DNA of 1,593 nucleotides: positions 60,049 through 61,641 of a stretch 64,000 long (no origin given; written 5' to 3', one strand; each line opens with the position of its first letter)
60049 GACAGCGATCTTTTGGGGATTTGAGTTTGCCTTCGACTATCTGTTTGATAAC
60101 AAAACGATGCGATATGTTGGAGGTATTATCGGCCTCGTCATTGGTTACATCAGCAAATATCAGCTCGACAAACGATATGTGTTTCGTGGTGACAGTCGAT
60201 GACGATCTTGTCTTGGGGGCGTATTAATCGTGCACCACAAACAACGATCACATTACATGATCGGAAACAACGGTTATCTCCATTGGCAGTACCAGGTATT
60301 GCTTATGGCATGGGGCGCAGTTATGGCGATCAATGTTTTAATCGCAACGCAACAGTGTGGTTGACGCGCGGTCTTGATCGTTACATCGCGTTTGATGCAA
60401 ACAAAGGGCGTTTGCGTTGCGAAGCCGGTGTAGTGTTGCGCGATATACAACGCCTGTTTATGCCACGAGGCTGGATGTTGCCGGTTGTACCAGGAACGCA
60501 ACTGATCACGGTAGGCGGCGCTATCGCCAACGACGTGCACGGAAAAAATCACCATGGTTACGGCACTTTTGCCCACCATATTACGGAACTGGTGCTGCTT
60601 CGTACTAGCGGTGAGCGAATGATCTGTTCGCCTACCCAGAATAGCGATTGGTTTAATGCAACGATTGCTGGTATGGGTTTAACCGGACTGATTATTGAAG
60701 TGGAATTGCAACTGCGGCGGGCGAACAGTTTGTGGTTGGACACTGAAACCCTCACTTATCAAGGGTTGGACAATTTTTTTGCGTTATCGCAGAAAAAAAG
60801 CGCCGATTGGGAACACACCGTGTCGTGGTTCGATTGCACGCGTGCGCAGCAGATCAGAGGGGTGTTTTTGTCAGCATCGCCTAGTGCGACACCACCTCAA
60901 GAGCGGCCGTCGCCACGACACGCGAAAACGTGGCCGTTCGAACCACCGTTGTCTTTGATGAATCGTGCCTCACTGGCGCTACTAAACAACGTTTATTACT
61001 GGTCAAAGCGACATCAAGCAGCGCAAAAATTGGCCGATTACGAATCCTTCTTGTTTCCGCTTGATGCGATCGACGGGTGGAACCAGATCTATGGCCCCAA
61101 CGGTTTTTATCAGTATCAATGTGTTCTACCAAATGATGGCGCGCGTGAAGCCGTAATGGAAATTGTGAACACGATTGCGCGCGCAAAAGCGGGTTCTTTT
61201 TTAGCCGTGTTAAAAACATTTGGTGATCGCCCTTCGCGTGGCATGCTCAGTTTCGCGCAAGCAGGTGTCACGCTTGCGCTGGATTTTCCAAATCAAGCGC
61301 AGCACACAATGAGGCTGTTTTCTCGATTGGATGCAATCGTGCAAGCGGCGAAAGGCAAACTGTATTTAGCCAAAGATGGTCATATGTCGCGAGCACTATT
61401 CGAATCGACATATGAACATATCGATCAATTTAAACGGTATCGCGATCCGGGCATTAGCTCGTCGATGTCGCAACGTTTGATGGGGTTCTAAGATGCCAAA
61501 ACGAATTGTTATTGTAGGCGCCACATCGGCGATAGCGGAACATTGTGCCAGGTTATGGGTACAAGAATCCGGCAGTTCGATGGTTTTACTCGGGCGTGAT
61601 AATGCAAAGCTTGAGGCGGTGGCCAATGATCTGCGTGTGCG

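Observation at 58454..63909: A complete decaprenyl-phospho-arabinofuranose (DPA)-type pathway plus a GT-C transferase in a gammaproteobacterial origin-proximal region.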

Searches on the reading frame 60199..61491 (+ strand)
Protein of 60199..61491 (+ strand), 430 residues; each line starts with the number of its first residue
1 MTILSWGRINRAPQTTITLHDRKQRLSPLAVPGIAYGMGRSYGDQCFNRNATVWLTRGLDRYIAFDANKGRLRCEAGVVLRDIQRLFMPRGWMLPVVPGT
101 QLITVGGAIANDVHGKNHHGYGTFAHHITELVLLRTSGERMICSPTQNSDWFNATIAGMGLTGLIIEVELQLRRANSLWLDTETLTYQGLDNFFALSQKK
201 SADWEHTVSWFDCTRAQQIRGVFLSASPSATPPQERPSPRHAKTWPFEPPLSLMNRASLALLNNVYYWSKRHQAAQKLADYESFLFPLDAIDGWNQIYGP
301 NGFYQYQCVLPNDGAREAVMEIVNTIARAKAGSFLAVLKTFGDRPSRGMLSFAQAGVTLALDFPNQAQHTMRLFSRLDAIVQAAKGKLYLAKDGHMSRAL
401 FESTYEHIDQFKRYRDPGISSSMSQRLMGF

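Call 3: search_protein_families(library=pfam, proteins=[window:60199-61491:+], max_evalue=0.01)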
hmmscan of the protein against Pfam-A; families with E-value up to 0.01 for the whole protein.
window:60199-61491:+ (430 aa): 1 family
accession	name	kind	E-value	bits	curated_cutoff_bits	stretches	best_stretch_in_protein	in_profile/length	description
PF01565.28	FAD_binding_4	-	3.2e-17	63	26.4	1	32-143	26-138/139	FAD binding domain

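Call 4: search_protein_families(library=ncbifam, proteins=[window:60199-61491:+], max_evalue=0.01)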
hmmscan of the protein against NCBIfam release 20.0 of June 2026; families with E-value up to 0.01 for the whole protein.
window:60199-61491:+ (430 aa): 6 families
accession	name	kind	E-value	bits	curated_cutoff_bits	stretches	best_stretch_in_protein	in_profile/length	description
NF053785.1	DcplphribOxDprE1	equivalog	6.5e-92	309.1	500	1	33-416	40-431/449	decaprenylphosphoryl-beta-D-ribose oxidase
TIGR01678.1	FAD_lactone_ox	subfamily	1e-12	47.7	396.8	1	37-190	45-196/438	sugar 1,4-lactone oxidase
TIGR01679.1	bact_FAD_ox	subfamily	1.6e-08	33.9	292.25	1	36-172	38-172/419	FAD-linked oxidoreductase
TIGR01677.1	pln_FAD_oxido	subfamily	8.8e-08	31.1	383.1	1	53-175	85-214/560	FAD-dependent oxidoreductase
NF049975.1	2HglutDHaseYdiJ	equivalog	5.7e-07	27.7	1350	1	43-150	91-199/1018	D-2-hydroxyglutarate dehydrogenase YdiJ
TIGR00387.1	glcD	equivalog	6e-07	28.6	567.9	1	43-167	35-155/413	glycolate oxidase subunit GlcD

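Call 7: find_encoding_contigs(protein=window:60199-61491:+, flank=10000, max_places=6)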
Protein window:60199-61491:+ (430 aa): 1 contig read that carries it; 1 place shown.
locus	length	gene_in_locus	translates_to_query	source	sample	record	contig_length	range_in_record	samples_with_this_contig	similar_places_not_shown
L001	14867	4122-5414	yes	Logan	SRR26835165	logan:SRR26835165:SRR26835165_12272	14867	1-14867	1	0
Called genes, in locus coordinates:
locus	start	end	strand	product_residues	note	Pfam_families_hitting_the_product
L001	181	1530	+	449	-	PF10396:TrmE_N, PF00009:GTP_EFTU (faint), PF12631:MnmE_helical, PF00350:Dynamin_N (faint), PF01926:MMR_HSR1, PF02421:FeoB_N, PF04548:AIG1 (weak)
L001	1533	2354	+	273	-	PF00892:EamA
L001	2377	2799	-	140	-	PF02681:DUF212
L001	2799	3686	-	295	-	PF01040:UbiA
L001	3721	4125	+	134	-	PF04138:GtrA_DPMS_TM (faint)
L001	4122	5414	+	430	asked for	PF01565:FAD_binding_4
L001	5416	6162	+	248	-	PF00106:adh_short, PF08659:KR, PF13561:adh_short_C2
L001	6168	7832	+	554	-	-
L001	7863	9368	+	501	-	PF14052:Caps_assemb_Wzi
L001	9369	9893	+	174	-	PF13505:OMP_b-brl (weak)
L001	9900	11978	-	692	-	PF00724:Oxidored_FMN, PF07992:Pyr_redox_2, PF12831:FAD_oxidored (weak), PF13450:NAD_binding_8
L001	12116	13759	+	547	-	PF02203:TarH (weak), PF12729:4HB_MCP_1, PF00672:HAMP, PF00015:MCPsignal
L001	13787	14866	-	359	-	?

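Call 32: search_solved_structures(query=window:60199-61491:+, max_evalue=0.001, show_alignments=1)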
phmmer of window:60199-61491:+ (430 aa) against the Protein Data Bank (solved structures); distinct sequences matched with E-value up to 0.001: 25.
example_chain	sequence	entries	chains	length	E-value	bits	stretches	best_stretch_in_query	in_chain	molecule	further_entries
21gq_A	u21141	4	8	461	1.7e-54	188.4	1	33-415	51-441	Decaprenylphosphoryl-beta-D-ribose oxidase | Oxidoreductase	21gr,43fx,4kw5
6hfv_A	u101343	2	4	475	1.8e-54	188.2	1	33-415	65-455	Decaprenylphosphoryl-beta-D-ribose oxidase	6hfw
5oel_A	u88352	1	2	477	1.9e-54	188.2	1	33-415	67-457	Decaprenylphosphoryl-beta-D-ribose oxidase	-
5oep_A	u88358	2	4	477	1.9e-54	188.2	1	33-415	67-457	Decaprenylphosphoryl-beta-D-ribose oxidase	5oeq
4p8c_A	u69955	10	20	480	1.9e-54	188.2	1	33-415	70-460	Probable decaprenylphosphoryl-beta-D-ribose oxidase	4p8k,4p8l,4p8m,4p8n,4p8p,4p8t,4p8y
4fdn_A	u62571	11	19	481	1.9e-54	188.2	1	33-415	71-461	oxidoreductase DprE1 | Probable decaprenylphosphoryl-beta-D-ribose oxidase | decaprenylphosphoryl-beta-D-ribose oxidase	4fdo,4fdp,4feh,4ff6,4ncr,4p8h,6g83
4aut_A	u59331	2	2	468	3.7e-54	187.2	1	34-426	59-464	DECAPRENYL-PHOSPHORYL-BETA-D-RIBOFURANOSE-2-OXIDOREDUCTASE | DprE1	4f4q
21gt_B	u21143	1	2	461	1.1e-53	185.6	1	33-415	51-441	Decaprenylphosphoryl-beta-D-ribose oxidase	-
4g3t_A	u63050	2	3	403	1.8e-50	175.1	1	41-426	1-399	oxidoreductase DprE1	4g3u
8ot8_A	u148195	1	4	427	5.2e-08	35.2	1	35-225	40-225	FAD-binding protein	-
6c80_A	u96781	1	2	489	6.2e-08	34.9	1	102-178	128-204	cytokinin oxidase LuCKX1.1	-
2vfr_A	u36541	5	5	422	1.5e-06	30.4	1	37-225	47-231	XYLITOL OXIDASE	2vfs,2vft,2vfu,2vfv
2exr_A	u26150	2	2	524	2.6e-05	26.3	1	103-205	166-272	Cytokinin dehydrogenase 7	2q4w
4ml8_A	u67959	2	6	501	2.8e-05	26.2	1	102-178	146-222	Cytokinin oxidase 2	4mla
6yaq_A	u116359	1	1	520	3.1e-05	26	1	88-177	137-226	Cytokinin dehydrogenase 8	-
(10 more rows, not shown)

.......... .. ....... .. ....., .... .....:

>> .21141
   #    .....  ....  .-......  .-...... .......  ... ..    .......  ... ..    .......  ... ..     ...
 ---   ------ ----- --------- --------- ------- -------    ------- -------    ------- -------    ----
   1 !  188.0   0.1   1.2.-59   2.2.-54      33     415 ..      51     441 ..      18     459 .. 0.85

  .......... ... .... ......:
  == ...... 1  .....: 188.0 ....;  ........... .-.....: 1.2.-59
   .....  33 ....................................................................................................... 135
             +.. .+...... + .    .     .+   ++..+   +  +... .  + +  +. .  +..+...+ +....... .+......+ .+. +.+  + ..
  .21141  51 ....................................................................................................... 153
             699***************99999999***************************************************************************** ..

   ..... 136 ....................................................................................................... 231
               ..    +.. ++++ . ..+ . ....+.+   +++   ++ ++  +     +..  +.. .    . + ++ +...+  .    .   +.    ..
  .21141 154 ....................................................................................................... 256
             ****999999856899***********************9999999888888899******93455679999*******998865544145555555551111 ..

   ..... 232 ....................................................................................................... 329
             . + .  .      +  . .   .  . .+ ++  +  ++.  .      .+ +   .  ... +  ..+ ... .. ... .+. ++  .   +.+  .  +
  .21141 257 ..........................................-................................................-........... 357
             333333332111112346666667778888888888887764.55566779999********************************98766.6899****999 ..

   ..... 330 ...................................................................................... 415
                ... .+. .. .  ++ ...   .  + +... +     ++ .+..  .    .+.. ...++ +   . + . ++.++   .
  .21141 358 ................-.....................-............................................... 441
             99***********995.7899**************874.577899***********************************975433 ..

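Call 57: find_homologous_proteins(query=window:60199-61491:+, max_evalue=1e-40)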
Query window:60199-61491:+ (430 aa): 7982 proteins with E <= 1e-40 among 8000 candidates; the best 120 are listed.
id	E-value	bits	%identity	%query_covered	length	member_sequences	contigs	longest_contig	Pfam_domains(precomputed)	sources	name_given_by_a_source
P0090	4.1e-297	1003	100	100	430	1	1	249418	PF01565.29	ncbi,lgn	-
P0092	4.1e-182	624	64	100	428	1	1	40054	PF01565.29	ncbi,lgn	-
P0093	6.4e-161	554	57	99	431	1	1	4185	PF01565.29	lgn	-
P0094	1.1e-160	553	58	99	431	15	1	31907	PF01565.29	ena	-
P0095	5.7e-160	551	56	99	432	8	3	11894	PF01565.29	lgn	-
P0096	1.2e-159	550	57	99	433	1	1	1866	PF01565.29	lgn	-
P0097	1.8e-159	549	55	100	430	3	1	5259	PF01565.29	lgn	-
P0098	2.0e-159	549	54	100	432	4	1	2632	PF01565.29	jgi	jgi:FAD/FMN-containing dehydrogenase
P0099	1.3e-158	546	55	100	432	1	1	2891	PF01565.29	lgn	-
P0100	1.5e-158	546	57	99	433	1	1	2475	PF01565.29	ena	-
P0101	1.7e-158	546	56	99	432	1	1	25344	PF01565.29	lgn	-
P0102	1.8e-158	546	57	99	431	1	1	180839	PF01565.29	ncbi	-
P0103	1.9e-158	546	56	100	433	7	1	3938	PF01565.29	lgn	-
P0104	1.9e-158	546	56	99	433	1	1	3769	PF01565.29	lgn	-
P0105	3.3e-158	545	56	100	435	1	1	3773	PF01565.29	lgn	-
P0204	2.3e-155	536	55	99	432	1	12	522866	PF01565.29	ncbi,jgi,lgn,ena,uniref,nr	ncbi:FAD-binding oxidoreductase [Caldimonas thermodepolymerans]|jgi:FAD/FMN-containing dehydrogenase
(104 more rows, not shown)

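Call 58: find_encoding_contigs(protein=P0204, flank=8000, max_places=2)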
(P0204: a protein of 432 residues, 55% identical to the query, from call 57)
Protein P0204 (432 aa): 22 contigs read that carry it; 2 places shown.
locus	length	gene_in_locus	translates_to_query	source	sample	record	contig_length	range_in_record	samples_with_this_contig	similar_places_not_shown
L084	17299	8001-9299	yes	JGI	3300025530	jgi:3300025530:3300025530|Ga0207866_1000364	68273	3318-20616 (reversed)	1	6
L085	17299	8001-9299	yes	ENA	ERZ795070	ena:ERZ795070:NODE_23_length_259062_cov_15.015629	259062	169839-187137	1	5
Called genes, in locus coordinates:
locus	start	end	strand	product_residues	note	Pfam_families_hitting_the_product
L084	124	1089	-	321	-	PF03741:TerC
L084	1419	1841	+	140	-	-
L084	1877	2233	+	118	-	PF04020:Phage_holin_4_2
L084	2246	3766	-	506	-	PF01435:Peptidase_M48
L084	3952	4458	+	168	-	PF01967:MoaC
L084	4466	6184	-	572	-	PF15864:PglL_A, PF04932:Wzy_C, PF11846:Wzy_C_2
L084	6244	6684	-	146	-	PF02681:DUF212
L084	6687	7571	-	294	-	PF01040:UbiA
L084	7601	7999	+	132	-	PF04138:GtrA_DPMS_TM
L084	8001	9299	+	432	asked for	PF01565:FAD_binding_4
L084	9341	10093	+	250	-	PF00106:adh_short, PF03808:Glyco_tran_WecG (faint), PF08659:KR (faint), PF13561:adh_short_C2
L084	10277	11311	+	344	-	PF01757:Acyl_transf_3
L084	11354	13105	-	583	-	PF26371:AftB_C (faint)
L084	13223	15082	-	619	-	PF13432:TPR_16 (faint), PF14559:TPR_19 (faint)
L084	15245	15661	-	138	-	PF07963:N_methyl, PF00114:Pilin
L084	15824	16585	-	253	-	PF23023:Anti-Pycsar_Apyc1, PF00753:Lactamase_B (weak), PF12706:Lactamase_B_2, PF02112:PDEase_II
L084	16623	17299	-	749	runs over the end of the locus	PF05226:CHASE2, PF00211:Guanylate_cyc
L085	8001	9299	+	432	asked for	PF01565:FAD_binding_4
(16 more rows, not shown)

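Call 59: find_encoding_contigs(protein=P0102, flank=8000, max_places=2)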
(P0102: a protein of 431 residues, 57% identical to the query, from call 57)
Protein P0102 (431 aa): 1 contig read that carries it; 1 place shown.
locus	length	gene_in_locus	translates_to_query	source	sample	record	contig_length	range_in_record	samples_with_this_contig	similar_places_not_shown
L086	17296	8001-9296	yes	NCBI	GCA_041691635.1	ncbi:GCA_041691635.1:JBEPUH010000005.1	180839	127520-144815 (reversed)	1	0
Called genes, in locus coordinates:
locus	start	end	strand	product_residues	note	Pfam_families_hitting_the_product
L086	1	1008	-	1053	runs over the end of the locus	PF02514:CobN-Mg_chel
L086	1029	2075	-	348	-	PF02492:cobW, PF07683:CobW_C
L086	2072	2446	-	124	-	PF07845:DUF1636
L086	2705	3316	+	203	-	PF12557:Co_AT_N, PF02572:CobA_CobO_BtuR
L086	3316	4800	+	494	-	PF01656:CbiA, PF13500:AAA_26, PF07685:GATase_3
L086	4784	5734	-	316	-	PF03186:CobD_Cbib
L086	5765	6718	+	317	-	PF00155:Aminotran_1_2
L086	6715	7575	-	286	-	PF01040:UbiA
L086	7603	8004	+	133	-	PF04138:GtrA_DPMS_TM (faint)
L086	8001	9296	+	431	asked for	PF01565:FAD_binding_4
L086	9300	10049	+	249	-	PF00106:adh_short, PF08659:KR (weak), PF13561:adh_short_C2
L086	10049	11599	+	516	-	-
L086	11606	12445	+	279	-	PF02668:TauD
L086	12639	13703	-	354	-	PF00005:ABC_tran, PF13304:AAA_21 (faint), PF08402:TOBE_2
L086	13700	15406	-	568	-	PF00528:BPD_transp_1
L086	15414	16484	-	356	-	PF01547:SBP_bac_1, PF13531:SBP_bac_11 (weak), PF13416:SBP_bac_8, PF13343:SBP_bac_6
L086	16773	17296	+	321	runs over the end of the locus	PF01933:CofD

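Call 62: search_protein_families(library=pfam, proteins=[L001:7863-9368:+, L001:9369-9893:+, L084:11354-13105:-, L084:13223-15082:-, L086:10049-11599:+], max_evalue=0.01)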
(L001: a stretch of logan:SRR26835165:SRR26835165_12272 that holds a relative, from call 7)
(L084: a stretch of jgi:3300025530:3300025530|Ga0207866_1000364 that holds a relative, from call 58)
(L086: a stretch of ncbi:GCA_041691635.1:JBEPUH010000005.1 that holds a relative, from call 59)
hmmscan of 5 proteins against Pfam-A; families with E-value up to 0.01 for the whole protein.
L001:7863-9368:+ (501 aa): 1 family
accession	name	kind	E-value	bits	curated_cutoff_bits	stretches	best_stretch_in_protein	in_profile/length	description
PF14052.12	Caps_assemb_Wzi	-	3.4e-34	118.9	30.1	1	132-468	29-344/392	Capsule assembly protein Wzi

L001:9369-9893:+ (174 aa): 1 family
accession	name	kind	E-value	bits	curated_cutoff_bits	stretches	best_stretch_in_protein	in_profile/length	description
PF13505.12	OMP_b-brl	-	2.2e-06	28.4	28.7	1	7-162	3-167/175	Outer membrane protein beta-barrel domain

L084:11354-13105:- (583 aa): 0 families

L084:13223-15082:- (619 aa): 6 families
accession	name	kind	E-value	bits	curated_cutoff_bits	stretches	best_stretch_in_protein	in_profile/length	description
PF14559.12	TPR_19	-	7.2e-08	33.1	25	1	518-567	4-53/68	Tetratricopeptide repeat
PF13432.12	TPR_16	-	5.7e-06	27.1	32.7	1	511-565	3-57/65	Tetratricopeptide repeat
PF07719.23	TPR_2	-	5e-05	23.6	27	0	541-565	3-27/34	Tetratricopeptide repeat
PF13181.12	TPR_8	-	0.00043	20.7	25.7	0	541-565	3-27/34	Tetratricopeptide repeat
PF07721.20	TPR_4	-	0.0014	19.5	27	1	543-564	5-26/26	Tetratricopeptide repeat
PF13424.12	TPR_12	-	0.0022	18.6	30.1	0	517-565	22-71/77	Tetratricopeptide repeat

L086:10049-11599:+ (516 aa): 0 families
